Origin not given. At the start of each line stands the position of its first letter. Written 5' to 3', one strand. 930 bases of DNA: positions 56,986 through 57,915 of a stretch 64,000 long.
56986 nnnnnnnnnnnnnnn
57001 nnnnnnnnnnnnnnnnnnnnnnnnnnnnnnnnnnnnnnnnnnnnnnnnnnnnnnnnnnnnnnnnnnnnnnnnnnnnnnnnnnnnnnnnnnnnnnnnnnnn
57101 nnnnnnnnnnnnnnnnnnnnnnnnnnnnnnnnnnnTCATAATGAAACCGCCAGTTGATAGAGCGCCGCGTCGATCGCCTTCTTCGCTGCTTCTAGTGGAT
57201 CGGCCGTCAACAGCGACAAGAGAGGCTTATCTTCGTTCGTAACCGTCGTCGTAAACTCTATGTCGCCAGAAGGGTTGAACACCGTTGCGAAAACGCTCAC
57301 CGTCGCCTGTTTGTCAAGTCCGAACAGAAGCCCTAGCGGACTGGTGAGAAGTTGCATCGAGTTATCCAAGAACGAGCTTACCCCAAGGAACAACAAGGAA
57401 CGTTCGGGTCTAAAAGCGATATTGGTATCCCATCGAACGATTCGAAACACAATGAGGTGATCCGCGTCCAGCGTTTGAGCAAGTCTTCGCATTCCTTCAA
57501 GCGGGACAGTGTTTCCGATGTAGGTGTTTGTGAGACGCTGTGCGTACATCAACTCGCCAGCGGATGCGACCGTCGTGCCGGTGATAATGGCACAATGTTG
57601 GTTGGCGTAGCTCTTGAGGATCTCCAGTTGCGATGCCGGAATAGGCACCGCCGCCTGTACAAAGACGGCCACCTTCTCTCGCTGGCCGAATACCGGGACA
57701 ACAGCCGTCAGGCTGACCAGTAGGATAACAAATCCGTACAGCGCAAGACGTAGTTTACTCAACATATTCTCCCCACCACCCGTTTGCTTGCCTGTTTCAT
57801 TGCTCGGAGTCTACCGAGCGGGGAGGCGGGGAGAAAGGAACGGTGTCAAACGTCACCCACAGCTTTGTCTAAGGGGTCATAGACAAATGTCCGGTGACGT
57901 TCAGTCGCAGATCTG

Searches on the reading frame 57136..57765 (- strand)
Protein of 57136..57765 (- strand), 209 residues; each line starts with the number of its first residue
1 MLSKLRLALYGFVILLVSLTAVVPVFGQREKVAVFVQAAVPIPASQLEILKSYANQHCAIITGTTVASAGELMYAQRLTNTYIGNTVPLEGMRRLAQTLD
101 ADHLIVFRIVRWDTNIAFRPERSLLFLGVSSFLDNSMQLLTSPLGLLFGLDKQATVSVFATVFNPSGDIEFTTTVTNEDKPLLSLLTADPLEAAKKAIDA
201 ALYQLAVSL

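Call 19: search_protein_families(library=pfam, proteins=[window:57136-57765:-], max_evalue=0.01)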
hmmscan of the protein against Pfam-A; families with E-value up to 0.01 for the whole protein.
window:57136-57765:- (209 aa): 1 family
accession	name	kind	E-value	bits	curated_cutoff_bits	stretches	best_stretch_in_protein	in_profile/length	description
PF19036.6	Fuz_longin_1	-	0.0069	17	26.1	0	75-149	15-88/125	First Longin domain of FUZ, MON1 and HPS1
